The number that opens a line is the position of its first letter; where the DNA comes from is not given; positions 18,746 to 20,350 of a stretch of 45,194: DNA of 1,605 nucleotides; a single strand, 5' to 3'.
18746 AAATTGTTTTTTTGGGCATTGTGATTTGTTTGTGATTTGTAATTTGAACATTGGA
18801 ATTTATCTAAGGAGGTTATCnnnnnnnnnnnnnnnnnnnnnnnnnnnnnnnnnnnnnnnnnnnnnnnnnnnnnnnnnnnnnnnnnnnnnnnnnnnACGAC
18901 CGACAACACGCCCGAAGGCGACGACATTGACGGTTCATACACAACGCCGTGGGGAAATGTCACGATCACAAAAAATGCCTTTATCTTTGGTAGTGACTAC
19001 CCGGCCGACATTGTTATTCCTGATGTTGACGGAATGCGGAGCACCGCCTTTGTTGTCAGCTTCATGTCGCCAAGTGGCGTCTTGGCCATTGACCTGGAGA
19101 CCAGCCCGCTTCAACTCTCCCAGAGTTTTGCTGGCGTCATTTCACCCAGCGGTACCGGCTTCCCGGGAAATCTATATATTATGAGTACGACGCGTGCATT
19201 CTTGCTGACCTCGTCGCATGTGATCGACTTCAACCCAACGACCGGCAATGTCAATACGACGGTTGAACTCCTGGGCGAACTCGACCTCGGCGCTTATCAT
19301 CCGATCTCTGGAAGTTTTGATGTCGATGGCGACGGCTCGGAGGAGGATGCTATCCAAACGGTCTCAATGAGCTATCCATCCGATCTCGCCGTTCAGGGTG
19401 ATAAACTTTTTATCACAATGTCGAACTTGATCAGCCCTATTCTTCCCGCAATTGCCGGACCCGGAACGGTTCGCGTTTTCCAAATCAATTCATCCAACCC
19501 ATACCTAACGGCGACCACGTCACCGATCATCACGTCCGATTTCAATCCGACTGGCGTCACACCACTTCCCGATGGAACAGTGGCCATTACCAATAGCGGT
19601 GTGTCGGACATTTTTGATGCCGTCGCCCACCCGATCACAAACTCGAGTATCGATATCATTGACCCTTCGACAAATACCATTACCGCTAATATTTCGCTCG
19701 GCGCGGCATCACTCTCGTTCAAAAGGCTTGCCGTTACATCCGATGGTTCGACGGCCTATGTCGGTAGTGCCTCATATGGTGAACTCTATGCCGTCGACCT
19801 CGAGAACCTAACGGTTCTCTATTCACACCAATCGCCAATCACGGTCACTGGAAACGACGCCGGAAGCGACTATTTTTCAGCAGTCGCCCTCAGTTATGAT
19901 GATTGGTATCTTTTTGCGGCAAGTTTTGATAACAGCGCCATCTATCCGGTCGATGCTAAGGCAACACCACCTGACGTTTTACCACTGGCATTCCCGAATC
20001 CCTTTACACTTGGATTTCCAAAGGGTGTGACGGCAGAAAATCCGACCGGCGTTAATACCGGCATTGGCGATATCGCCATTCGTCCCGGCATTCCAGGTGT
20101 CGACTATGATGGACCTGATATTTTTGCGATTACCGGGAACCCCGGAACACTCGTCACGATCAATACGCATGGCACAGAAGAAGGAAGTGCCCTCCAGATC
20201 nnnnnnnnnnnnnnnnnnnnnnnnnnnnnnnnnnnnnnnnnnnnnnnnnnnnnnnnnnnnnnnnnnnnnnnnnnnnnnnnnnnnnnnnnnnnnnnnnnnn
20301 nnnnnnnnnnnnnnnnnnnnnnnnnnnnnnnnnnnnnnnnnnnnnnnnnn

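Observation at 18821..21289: Riboswitch-controlled 822-aa beta-propeller/Ig lipoprotein between btuB and btuF: candidate surface cobalamin-capture protein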

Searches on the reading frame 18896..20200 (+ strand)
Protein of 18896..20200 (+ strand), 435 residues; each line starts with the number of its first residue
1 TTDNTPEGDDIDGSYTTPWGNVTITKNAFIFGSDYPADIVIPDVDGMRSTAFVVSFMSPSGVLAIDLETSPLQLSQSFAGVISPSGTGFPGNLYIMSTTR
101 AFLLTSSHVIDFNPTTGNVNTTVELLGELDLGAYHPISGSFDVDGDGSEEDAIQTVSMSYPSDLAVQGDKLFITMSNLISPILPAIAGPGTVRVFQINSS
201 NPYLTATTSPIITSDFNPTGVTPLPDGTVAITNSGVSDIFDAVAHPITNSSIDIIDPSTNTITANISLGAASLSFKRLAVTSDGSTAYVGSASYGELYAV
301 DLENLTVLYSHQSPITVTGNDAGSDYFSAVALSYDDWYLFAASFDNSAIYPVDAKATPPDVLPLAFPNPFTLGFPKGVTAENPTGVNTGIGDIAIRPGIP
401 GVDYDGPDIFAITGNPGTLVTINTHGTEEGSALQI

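Call 32: find_related_loci(query=A1, collection=genome_contigs, flank=6000)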
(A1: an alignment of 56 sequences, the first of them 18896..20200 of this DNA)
Query A1 (435 aa) in genome_contigs; peptide patterns used: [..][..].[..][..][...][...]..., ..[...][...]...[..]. (x = any residue, [..] = any of these).
76 stretches matched a pattern; 12 encode a relative of the query (tblastn E <= 1e-3); 12 distinct loci.
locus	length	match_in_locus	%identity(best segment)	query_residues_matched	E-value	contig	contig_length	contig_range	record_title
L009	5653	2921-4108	56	21-425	2e-142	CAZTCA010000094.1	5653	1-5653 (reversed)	MAG TPA_asm: uncultured Pseudomonadota bacterium isolate binchicken_co387_132 genome assembly, contig: NODE_20700_length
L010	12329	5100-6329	54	20-427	6e-138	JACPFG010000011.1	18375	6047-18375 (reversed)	MAG: Deltaproteobacteria bacterium isolate NC_groundwater_355_Ag_B-0.1um_58_8 GD18-4_B1_scaffold_74668, whole genome sho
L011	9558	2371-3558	54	21-425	6e-136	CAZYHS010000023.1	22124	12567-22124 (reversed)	MAG TPA_asm: uncultured Pseudomonadota bacterium isolate SRP263991_co7_362 genome assembly, contig: NODE_3675_length_221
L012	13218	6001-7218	48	14-425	4e-110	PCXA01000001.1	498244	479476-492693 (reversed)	MAG: Deltaproteobacteria bacterium CG11_big_fil_rev_8_21_14_0_20_47_16 CG11_8_21_14_0.20_scaffold_0_c, whole genome shot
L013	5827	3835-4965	48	29-424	1e-100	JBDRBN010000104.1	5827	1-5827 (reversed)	MAG: Pseudomonadota bacterium isolate MEGAHIT-group-1.13 k141_13825987, whole genome shotgun sequence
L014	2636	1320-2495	44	18-429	9e-103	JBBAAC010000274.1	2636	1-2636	MAG: bacterium isolate SO_2017_GW3_31 scaffold_18581_c1_OW296A_2017, whole genome shotgun sequence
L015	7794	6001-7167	43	28-434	2e-95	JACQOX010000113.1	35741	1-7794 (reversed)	MAG: Deltaproteobacteria bacterium isolate NC_groundwater_1292_Ag_S-0.2um_52_21 S_p2_S4_coassembly_k141_2234246, whole g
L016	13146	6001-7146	43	29-429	4e-87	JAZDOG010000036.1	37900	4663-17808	MAG: Pseudomonadota bacterium isolate MEGAHIT-group-0.760 k141_7631945, whole genome shotgun sequence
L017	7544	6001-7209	37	18-429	6e-68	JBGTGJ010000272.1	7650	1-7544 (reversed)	MAG: bacterium isolate JTS-RE212 k141_5726577, whole genome shotgun sequence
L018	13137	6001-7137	43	28-425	5e-95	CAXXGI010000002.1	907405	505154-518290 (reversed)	MAG: bacterium isolate 6c96434a-ce13-4ced-a411-5e06885b37c0 genome assembly, contig: contig_2, whole genome shotgun sequ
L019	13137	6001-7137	44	27-424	3e-92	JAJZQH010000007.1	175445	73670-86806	MAG: bacterium isolate SKS1.bin41 NODE_85_length_175445_cov_12.728659, whole genome shotgun sequence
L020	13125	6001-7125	45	29-422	1e-92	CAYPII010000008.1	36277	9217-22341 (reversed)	MAG TPA_asm: uncultured Myxococcales bacterium isolate SRP141376_co4_47 genome assembly, contig: NODE_2048_length_36277_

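Call 34: predict_structure(alignment_id=A1)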
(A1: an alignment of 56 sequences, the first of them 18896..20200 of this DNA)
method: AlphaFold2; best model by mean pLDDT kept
length: 435 residues; sequences in the alignment: 56
mean_pLDDT: 93.0   pTM: 0.92
mean pLDDT of the five models: 93.0, 92.9, 92.4, 92.1, 90.5
residues with pLDDT >= 90: 373; 70-90: 38; 50-70: 7; < 50: 17
segments of 3 or more residues with pLDDT < 50: 1-10, 429-435
pLDDT, mean of each block of 10 residues (from residue 1): 44 68 89 90 97 93 95 96 97 98 98 98 97 97 96 97 98 98 96 98 96 98 98 97 95 98 98 96 98 98 98 97 96 95 97 97 95 92 91 95 92 93 73 42
secondary structure, 60 per line:
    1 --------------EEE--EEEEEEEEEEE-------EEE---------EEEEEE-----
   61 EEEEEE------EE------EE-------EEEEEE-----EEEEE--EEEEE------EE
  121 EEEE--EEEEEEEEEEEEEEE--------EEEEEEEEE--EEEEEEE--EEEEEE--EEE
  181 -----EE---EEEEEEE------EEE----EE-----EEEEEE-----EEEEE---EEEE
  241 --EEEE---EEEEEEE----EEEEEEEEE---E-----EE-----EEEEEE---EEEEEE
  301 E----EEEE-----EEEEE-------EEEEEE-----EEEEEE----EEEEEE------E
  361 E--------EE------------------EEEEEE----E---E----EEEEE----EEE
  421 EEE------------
elements in order: E15-17 E20-30 E38-40 E50-55 E61-66 E90-95 E101-105 E108-112 E119-124 E127-141 E150-158 E161-167 E170-175 E178-180 E191-197 E204-206 E218-223 E229-233 E237-240 E243-246 E250-256 E261-269 E286-291 E295-301 E306-309 E315-319 E327-332 E338-343 E348-353 E390-395 E409-413 E418-423

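Call 38: fold_search(model_id=the predicted structure, library=pdb)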
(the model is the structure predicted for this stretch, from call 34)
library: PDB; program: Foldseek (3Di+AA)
matches with E <= 10: 1685; with E <= 0.001: 1287
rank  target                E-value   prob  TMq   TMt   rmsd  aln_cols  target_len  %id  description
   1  9rpv_Rg               2.0e-10  1.00  0.57  0.76   4.9       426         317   12  Structure of the ZAK-bound human disome (released 2025-12-10)
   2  8ptf                  5.9e-10  1.00  0.49  0.61   5.5       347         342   15  The surface-exposed lipo-protein of BtuG2 in complex with cyanocobalamin. (released 2024-07-24)
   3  5c2v_B                6.3e-10  1.00  0.56  0.67   6.0       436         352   14  Kuenenia stuttgartiensis Hydrazine Synthase (released 2015-10-14)
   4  7seu_D                6.6e-10  1.00  0.55  0.74   5.5       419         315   14  Crystal structure of E coli contaminant protein YncE co-purified with a plant protein (released 2022-04-20)
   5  9l3y_B                8.1e-10  1.00  0.54  0.69   4.7       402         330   11  Cryo-EM structure of the G-protein coupled receptor 1 (GPR1) in complex with chemerin and Gi1 (released 2025-03-12)
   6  3vgz_A                8.9e-10  1.00  0.57  0.75   4.9       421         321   12  Crystal structure of E. coli YncE (released 2011-11-16)
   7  1l0q_A                8.9e-10  1.00  0.48  0.53  13.3       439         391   17  Tandem YVTN beta-propeller and PKD domains from an archaeal surface layer protein (released 2002-11-06)
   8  8gef_B                9.4e-10  1.00  0.48  0.62   6.5       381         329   12  CryoEM structure of beta-2-adrenergic receptor in complex with nucleotide-free Gs heterotrimer (#16 of 20) (released 2024-03-06)
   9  8okv_D                1.0e-09  1.00  0.48  0.62   4.6       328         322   12  lipoprotein BT2095 from Bacteroides thetaiotamicron bound to cyanocobalamin CnCbl (released 2023-09-20)
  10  3vh0_A                1.6e-09  1.00  0.54  0.71   5.5       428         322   14  Crystal structure of E. coli YncE complexed with DNA (released 2011-11-16)
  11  8okv_A                1.6e-09  1.00  0.48  0.63   4.6       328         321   11  lipoprotein BT2095 from Bacteroides thetaiotamicron bound to cyanocobalamin CnCbl (released 2023-09-20)
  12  9n6z_LO               1.7e-09  1.00  0.33  0.20  20.0       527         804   10  SSU processome maturation and disassembly, State D (released 2025-11-05)
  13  8okv_B                1.8e-09  1.00  0.48  0.62   4.3       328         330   11  lipoprotein BT2095 from Bacteroides thetaiotamicron bound to cyanocobalamin CnCbl (released 2023-09-20)
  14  4d6v                  1.9e-09  1.00  0.54  0.73   7.0       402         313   14  Crystal structure of signal transducing protein (released 2015-03-18)
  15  8bn0                  2.1e-09  1.00  0.47  0.59   4.6       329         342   11  Bacteroides thetaiotaomicron surface protein BT1954 bound to (released 2023-08-16)
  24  8okv_C                3.9e-09  1.00  0.48  0.62   4.4       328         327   11  lipoprotein BT2095 from Bacteroides thetaiotamicron bound to cyanocobalamin CnCbl (released 2023-09-20)
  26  3vgz_C                4.3e-09  1.00  0.57  0.75   4.7       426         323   14  Crystal structure of E. coli YncE (released 2011-11-16)
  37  3dsm                  7.5e-09  1.00  0.48  0.62   4.5       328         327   11  Crystal structure of the surface layer protein BACUNI_02894 from Bacteroides uniformis, Northeast Structural Genomics Co (released 2008-09-09)
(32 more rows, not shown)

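Call 50: search_solved_structures(query=A1, max_evalue=10, show_alignments=0)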
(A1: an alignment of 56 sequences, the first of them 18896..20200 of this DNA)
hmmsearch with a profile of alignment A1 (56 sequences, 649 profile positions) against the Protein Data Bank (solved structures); distinct sequences matched with E-value up to 10: 2.
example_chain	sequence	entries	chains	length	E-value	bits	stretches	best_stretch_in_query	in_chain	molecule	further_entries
2ckd_A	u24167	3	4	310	0.31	12.4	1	223-324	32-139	PUTATIVE S-ADENOSYL-L-METHIONINE-DEPENDENT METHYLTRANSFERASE ML2640 | HYPOTHETICAL PROTEIN ML2640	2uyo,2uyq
7qiy_O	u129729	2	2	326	2.3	9.6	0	251-300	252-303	Mitogen-activated protein kinase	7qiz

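Call 77: search_protein_families(library=pfam, alignment_id=A1, max_evalue=1)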
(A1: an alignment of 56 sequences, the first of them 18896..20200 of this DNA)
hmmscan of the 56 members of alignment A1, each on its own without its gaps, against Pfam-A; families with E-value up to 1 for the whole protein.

A. member 1, window:18896-20200:+ (435 aa): 2 families
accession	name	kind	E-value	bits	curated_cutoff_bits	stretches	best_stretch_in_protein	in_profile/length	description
PF01436.27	NHL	-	0.11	13.1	20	0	159-177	2-21/28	NHL repeat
PF16819.11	DUF5074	-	0.19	11.2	27.2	0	248-307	160-218/353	Domain of unknown function (DUF5074)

B. families by the number of members that match (of 56 scanned): 22 families
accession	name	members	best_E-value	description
PF02368.24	Big_2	20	5.3e-09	Bacterial Ig-like domain (group 2)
PF22359.2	Big-like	16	7.2e-09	Bacterial Ig-like domain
PF05694.17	SBP56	8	0.011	56kDa selenium binding protein (SBP56)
PF01436.27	NHL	7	0.00028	NHL repeat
PF00400.38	WD40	4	0.00038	WD domain, G-beta repeat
PF20578.4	aBig_2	4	0.0083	Atrophied bacterial Ig domain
PF08139.17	LPAM_1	3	0.02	Prokaryotic membrane lipoprotein lipid attachment site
PF17890.6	WW_like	2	0.13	Peptidoglycan hydrolase LytB WW-like domain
PF10282.15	Lactonase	2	0.18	Lactonase, 7-bladed beta-propeller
PF15089.11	Redic1-like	1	0.0082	Regulator of DNA class I crossover intermediates 1-like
PF20934.2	phi29_gp9_C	1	0.047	Bacillus phage phi29, Tail knob protein gp9, C-terminal domain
PF09049.15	SNN_transmemb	1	0.07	Stannin transmembrane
PF01284.28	MARVEL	1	0.075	Membrane-associating domain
PF25168.1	Beta-prop_WDR36-Utp21_2nd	1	0.079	WDR36/Utp21 second beta-propeller domain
PF01979.26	Amidohydro_1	1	0.11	Amidohydrolase family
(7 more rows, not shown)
